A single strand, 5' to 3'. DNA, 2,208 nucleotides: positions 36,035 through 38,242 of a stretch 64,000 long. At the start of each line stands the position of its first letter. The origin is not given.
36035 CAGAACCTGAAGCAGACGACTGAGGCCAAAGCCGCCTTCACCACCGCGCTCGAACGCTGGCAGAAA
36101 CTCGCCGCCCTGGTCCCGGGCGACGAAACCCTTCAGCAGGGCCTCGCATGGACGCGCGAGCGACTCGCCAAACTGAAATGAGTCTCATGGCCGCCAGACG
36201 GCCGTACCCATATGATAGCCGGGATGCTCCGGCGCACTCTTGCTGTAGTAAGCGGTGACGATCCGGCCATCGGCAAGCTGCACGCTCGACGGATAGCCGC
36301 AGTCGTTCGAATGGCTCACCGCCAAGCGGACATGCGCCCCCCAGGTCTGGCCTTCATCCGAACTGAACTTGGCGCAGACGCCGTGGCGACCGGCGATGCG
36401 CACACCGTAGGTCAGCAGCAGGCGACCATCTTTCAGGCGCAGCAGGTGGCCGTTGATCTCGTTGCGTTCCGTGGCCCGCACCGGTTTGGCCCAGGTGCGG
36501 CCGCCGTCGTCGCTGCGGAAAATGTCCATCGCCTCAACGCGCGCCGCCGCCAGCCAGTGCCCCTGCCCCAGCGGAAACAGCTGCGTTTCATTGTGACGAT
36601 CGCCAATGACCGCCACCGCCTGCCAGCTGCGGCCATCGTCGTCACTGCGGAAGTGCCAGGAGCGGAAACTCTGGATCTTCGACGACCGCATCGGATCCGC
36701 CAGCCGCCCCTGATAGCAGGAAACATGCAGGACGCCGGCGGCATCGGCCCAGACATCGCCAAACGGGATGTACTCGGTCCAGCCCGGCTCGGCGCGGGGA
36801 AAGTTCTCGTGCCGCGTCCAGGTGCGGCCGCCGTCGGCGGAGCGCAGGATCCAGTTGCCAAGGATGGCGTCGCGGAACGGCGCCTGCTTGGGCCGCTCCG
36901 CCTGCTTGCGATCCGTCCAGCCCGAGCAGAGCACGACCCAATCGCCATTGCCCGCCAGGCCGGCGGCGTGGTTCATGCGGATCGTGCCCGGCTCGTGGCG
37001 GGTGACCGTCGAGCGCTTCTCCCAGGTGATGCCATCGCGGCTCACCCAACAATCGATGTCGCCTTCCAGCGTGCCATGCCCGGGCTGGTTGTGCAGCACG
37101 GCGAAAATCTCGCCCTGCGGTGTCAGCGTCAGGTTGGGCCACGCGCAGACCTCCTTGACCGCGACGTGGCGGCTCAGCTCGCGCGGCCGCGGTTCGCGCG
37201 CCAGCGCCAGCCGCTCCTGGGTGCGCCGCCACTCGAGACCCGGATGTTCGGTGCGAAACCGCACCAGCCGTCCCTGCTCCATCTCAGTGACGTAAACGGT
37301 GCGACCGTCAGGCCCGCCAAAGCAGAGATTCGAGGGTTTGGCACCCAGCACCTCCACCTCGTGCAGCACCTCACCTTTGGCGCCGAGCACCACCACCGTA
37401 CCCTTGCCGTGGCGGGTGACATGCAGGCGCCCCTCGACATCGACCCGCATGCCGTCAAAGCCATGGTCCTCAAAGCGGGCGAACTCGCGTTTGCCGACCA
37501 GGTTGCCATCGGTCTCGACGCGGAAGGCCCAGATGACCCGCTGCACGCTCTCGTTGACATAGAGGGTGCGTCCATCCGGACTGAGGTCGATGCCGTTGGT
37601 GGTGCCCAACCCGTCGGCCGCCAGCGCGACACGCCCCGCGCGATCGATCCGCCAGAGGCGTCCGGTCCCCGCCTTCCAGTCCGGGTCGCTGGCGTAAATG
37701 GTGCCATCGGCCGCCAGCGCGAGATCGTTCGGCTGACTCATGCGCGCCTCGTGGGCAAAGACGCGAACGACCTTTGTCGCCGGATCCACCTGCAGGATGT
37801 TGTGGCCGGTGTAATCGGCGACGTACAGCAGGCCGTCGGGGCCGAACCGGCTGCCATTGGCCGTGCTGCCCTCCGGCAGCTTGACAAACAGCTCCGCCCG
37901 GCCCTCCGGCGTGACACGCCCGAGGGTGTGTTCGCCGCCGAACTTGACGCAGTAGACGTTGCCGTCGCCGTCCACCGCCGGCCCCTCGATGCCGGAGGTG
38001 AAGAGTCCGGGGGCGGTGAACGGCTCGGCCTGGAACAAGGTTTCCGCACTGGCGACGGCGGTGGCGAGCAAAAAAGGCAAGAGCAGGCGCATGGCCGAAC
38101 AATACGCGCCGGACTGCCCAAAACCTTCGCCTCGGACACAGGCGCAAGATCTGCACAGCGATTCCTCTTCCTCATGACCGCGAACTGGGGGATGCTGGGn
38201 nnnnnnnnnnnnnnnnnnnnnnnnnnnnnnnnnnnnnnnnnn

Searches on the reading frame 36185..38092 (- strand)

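Call 10: search_protein_families(library=pfam, proteins=[window:36185-38092:-], max_evalue=0.001)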
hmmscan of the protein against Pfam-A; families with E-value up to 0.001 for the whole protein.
window:36185-38092:- (635 aa): 10 families
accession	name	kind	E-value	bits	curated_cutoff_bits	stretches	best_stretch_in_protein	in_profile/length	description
PF08450.18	SGL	-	4.1e-42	144.9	26.3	1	36-270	3-244/246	SMP-30/Gluconolactonase/LRE-like region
PF13088.12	BNR_2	-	2.3e-23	83.4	31.4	1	343-611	13-275/277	BNR repeat-like domain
PF24684.1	Vgb_lyase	-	7.2e-07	28.7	50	1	43-277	65-288/290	Virginiamycin B lyase family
PF02012.26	BNR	-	1.1e-06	28.1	27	0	525-535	1-11/12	BNR/Asp-box repeat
PF21959.2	DUF6923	-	3.5e-06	27.4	27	1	46-155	49-164/234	Repeat of unknown function (DUF6923)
PF03088.22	Str_synth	-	3.9e-05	24.1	25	0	142-185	35-79/89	Strictosidine synthase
PF01731.26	Arylesterase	-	5.2e-05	23.8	21.3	0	154-195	45-86/86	Arylesterase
PF01436.27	NHL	-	0.00023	21.5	20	0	84-99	10-25/28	NHL repeat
PF24316.1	Tli3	-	0.00087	20.1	27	0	487-540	48-101/129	T6SS Tli3 immunity protein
PF15902.12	Sortilin-Vps10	-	0.00098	18.5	33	0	481-587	4-112/446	Sortilin, neurotensin receptor 3,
